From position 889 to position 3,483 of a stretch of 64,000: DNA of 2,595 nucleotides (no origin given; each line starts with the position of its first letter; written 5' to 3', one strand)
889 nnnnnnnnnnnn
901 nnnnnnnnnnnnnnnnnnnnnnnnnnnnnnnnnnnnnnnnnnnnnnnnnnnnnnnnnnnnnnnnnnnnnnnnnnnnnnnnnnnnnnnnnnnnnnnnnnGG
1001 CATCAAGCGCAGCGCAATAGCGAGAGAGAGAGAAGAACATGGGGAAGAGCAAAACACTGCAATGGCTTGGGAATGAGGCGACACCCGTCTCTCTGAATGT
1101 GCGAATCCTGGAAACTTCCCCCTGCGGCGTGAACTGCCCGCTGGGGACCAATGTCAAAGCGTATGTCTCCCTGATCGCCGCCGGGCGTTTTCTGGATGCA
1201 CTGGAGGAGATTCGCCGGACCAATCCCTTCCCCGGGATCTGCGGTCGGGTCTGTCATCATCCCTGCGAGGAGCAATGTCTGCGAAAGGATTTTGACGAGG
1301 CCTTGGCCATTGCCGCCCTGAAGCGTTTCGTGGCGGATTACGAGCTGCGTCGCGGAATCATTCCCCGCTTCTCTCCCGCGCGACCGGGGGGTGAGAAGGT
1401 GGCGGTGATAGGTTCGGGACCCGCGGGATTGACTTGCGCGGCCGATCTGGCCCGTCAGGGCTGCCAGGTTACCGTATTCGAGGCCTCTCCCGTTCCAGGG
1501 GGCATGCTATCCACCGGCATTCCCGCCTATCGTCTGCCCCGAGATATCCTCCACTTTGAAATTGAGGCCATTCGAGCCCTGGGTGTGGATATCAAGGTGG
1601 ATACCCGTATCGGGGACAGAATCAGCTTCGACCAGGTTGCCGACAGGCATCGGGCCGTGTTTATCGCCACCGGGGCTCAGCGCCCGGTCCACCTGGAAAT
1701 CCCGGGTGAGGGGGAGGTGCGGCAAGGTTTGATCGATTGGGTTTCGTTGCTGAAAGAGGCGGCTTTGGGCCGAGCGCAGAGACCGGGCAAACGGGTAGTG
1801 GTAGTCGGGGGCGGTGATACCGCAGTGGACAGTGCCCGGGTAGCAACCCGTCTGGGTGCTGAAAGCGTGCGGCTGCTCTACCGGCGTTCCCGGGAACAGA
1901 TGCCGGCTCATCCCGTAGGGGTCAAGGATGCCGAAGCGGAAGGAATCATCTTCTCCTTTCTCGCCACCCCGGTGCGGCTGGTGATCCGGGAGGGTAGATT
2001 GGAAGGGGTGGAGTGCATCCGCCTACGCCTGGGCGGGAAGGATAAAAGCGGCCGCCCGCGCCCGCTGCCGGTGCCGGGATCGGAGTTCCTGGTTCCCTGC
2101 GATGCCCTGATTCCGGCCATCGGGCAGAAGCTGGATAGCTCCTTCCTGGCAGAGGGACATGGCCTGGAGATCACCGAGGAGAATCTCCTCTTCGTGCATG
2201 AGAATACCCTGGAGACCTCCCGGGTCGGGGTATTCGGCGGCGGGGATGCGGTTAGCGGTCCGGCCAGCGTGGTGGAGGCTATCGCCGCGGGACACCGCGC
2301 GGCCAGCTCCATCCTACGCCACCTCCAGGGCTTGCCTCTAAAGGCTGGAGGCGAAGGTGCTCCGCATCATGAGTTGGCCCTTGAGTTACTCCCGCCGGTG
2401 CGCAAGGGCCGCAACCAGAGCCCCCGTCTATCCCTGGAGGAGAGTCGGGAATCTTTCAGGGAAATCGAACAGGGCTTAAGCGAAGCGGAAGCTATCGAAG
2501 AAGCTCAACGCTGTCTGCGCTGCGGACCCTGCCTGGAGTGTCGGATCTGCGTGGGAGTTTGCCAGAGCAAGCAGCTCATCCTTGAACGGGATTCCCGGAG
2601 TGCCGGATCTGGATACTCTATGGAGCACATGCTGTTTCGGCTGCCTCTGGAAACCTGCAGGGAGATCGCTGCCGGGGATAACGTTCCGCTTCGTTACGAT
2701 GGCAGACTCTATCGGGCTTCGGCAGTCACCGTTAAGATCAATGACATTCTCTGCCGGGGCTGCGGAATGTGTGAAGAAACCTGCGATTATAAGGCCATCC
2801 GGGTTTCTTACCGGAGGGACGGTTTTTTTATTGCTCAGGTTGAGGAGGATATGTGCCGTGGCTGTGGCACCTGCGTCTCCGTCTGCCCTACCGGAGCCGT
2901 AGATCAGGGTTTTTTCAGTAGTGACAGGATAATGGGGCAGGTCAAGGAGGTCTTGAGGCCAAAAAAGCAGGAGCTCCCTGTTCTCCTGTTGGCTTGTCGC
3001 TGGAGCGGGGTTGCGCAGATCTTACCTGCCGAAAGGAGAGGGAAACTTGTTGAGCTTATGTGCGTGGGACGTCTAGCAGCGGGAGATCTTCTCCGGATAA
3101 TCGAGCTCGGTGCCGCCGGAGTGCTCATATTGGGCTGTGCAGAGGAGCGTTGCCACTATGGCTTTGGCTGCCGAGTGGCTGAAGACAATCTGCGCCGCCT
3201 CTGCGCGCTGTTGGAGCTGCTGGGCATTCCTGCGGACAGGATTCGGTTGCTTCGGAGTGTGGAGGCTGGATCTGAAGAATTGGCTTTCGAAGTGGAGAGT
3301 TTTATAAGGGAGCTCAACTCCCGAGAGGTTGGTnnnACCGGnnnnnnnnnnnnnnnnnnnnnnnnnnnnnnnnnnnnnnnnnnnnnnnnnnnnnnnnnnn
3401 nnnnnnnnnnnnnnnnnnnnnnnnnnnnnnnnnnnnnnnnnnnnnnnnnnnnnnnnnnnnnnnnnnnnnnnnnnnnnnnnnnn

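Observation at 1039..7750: Hdr/Mvh-type electron-transfer module joined to an HcnABC/OoxAB/archaeal-PDH-type amino-acid dehydrogenase: candidate electron-bifurcating (confurcating) proline oxidation system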

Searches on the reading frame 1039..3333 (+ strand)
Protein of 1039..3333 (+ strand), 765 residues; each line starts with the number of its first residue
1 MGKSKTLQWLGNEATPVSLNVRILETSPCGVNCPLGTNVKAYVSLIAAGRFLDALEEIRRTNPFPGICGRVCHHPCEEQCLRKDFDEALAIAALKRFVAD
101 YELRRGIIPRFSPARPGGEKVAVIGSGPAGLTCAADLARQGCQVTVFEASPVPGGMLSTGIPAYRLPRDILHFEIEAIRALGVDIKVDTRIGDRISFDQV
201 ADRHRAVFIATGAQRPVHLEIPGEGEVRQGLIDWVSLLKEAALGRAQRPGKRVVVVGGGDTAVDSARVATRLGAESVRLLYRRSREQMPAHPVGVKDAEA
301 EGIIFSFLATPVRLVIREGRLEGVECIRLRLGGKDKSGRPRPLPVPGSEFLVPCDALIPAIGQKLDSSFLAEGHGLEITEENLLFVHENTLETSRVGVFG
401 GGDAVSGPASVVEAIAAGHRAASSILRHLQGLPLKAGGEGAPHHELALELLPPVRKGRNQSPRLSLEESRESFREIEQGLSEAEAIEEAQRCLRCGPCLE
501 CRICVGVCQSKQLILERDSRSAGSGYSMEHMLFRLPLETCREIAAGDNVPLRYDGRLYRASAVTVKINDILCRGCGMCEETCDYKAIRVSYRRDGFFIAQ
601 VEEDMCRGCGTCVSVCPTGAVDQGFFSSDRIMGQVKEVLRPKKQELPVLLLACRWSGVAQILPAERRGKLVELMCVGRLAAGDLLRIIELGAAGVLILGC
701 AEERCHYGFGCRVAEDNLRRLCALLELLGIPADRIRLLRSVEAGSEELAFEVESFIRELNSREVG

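Call 3: search_protein_families(library=pfam, proteins=[window:1039-3333:+], max_evalue=0.01)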
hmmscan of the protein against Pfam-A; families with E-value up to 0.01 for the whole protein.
window:1039-3333:+ (765 aa): 28 families (the best 25 are shown)
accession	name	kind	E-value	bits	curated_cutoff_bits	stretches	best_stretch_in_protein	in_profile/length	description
PF07992.20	Pyr_redox_2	-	1.2e-31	110.7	26.1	1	120-418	2-291/291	Pyridine nucleotide-disulphide oxidoreductase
PF14691.11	Fer4_20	-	1.2e-21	77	25.8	2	26-105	29-111/113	Dihydroprymidine dehydrogenase domain II, 4Fe-4S cluster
PF02662.21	FlpD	-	3.4e-14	53.3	22.3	1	667-760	27-120/123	Methyl-viologen-reducing hydrogenase, delta subunit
PF00070.33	Pyr_redox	-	3.3e-11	44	22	2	120-153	1-34/82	Pyridine nucleotide-disulphide oxidoreductase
PF12838.12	Fer4_7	-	3.7e-11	43.8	27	1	572-620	2-52/52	4Fe-4S dicluster domain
PF13738.12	Pyr_redox_3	-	4.4e-11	43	30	1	205-286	126-200/305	Pyridine nucleotide-disulphide oxidoreductase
PF13450.12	NAD_binding_8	-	2.6e-10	40.9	21.9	1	123-159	1-37/68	NAD(P)-binding Rossmann-like domain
PF12831.13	FAD_oxidored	-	5.5e-09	36.2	27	1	121-161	2-42/416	FAD dependent oxidoreductase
PF13187.11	Fer4_9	-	5.5e-08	33.2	27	1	572-620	2-51/52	4Fe-4S dicluster domain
PF14697.11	Fer4_21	-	1.1e-07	32.3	35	1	566-620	2-56/59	4Fe-4S dicluster domain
PF01266.30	DAO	-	1.1e-07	32.2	27.9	1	120-155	1-37/353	FAD dependent oxidoreductase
PF00037.32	Fer4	-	1.1e-07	31.7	21.1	2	600-621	2-23/24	4Fe-4S binding domain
PF12837.12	Fer4_6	-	7.7e-07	29.2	25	1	598-620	1-23/24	4Fe-4S binding domain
PF01593.30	Amino_oxidase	-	1.2e-06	28.6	19.8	1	129-156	2-29/443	Flavin containing amine oxidoreductase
PF00890.30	FAD_binding_2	-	4.4e-06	26.6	20.4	1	121-155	2-36/414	FAD binding domain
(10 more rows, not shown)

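Call 4: search_protein_families(library=ncbifam, proteins=[window:1039-3333:+], max_evalue=0.001)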
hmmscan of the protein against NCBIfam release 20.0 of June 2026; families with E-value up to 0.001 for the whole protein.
window:1039-3333:+ (765 aa): 101 families (the best 25 are shown)
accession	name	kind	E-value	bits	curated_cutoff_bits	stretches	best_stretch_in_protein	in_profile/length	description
NF009410.0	PRK12771.1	subfamily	6.8e-150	500.3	516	1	19-514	40-530/566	NAD(P)-binding protein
NF009454.0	PRK12814.1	equivalog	7.5e-126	421.1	916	1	27-501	102-577/657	putative NADPH-dependent glutamate synthase small subunit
NF009414.0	PRK12778.1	equivalog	7.4e-110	368.4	1103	1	26-430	336-750/752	bifunctional dihydroorotate dehydrogenase B NAD binding subunit/NADPH-dependent glutamate synthase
TIGR01316.1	gltA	equivalog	2.6e-106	356.1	471.75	1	25-426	34-446/449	NADPH-dependent glutamate synthase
TIGR03315.1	Se_ygfK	equivalog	4.8e-92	309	835.3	1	26-511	444-900/1012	putative selenate reductase subunit YgfK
TIGR01318.1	gltD_gamma_fam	subfamily_domain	1.2e-90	304.3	482.95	2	27-430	48-466/467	glutamate synthase, small subunit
NF009408.0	PRK12769.1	equivalog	1e-89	301.4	1003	1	24-430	231-652/659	formate-dependent uric acid utilization protein AegA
NF010590.0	PRK13984.1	equivalog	1.9e-84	284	946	1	22-430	191-607/611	putative oxidoreductase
NF009451.0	PRK12809.1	equivalog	7.6e-81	272.2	1154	1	24-427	214-632/639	formate-dependent uric acid utilization protein YgfT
NF009413.0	PRK12775.1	equivalog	3.8e-79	266.6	1895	1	28-430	340-755/1006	putative trifunctional 2-polyprenylphenol hydroxylase/glutamate synthase subunit beta/ferritin domain-containing protein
NF009409.0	PRK12770.1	subfamily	4.7e-65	220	343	1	113-430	13-351/360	putative glutamate synthase subunit beta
TIGR01317.1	GOGAT_sm_gam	subfamily_domain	3e-62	211.1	447.7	1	32-431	57-480/485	glutamate synthase small subunit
NF045663.1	diclust_near_Sec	equivalog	3.7e-56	190.6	530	2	25-218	16-202/759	pyridine nucleotide-disulfide oxidoreductase/dicluster-binding protein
NF009415.0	PRK12779.1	equivalog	9.9e-52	176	1519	1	14-429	195-626/944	putative bifunctional glutamate synthase subunit beta/2-polyprenylphenol hydroxylase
NF040770.1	hetero_SS_HdrA2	exception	1.8e-36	125.5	1100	1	559-760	566-769/777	CoB-CoM heterodisulfide reductase HdrA2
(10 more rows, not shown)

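Call 7: search_solved_structures(query=window:1039-3333:+, max_evalue=0.001)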
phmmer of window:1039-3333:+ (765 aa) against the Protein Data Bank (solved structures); distinct sequences matched with E-value up to 0.001: 90 (the best 60 are shown).
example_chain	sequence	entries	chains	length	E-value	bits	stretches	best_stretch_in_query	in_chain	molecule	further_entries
9bov_A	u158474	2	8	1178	2.9e-119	402.7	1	27-503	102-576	Molybdopterin oxidoreductase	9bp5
9n5u_A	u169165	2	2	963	1.7e-101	344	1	27-434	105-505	NfnA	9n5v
8oh5_C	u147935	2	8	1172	1.1e-95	324.8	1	27-520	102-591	Formate dehydrogenase-O, major subunit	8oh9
4ylf_B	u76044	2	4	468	2.9e-87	296.9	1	26-431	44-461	Dihydropyrimidine dehydrogenase subunit A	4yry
5jca_L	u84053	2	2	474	1.2e-85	291.6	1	25-429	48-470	NADH-dependent Ferredoxin:NADP Oxidoreductase (NfnI) subunit alpha | NADH-dependent Ferredoxin:NADP Oxidoreductase subunit alpha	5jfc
5vj7_A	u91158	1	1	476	4.2e-73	250.1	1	25-429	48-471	Oxidoreductase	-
6s6s_G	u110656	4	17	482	1.5e-63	218.5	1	29-427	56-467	Glutamate synthase [NADPH] small chain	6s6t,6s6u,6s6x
2vdc_G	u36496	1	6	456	5.3e-63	216.7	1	29-427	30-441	GLUTAMATE SYNTHASE [NADPH] SMALL CHAIN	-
7mfm_I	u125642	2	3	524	1.3e-46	162.5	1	32-444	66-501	Glutamate synthase (NADPH) small chain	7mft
7m31_A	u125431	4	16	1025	4.9e-42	147.3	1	27-431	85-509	Dihydropyrimidine dehydrogenase [NADP(+)]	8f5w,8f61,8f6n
1h7x_A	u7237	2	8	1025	5e-42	147.3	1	27-431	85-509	DIHYDROPYRIMIDINE DEHYDROGENASE | Dihydropyrimidine dehydrogenase [NADP(+)]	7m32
1gt8_A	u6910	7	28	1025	5e-42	147.3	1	27-431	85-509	DIHYDROPYRIMIDINE DEHYDROGENASE | Dihydropyrimidine dehydrogenase [NADP(+)]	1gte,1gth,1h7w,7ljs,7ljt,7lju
8rvu_a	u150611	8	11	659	1.1e-14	56.9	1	563-640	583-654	H(2):CoB-CoM heterodisulfide,ferredoxin reductase subunit A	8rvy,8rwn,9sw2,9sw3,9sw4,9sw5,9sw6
8rvv_A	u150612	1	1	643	3.4e-14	55.3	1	563-639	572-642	H(2):CoB-CoM heterodisulfide,ferredoxin reductase subunit A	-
5odc_A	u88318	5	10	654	1.6e-13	53.1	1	561-640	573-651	Heterodisulfide reductase, subunit A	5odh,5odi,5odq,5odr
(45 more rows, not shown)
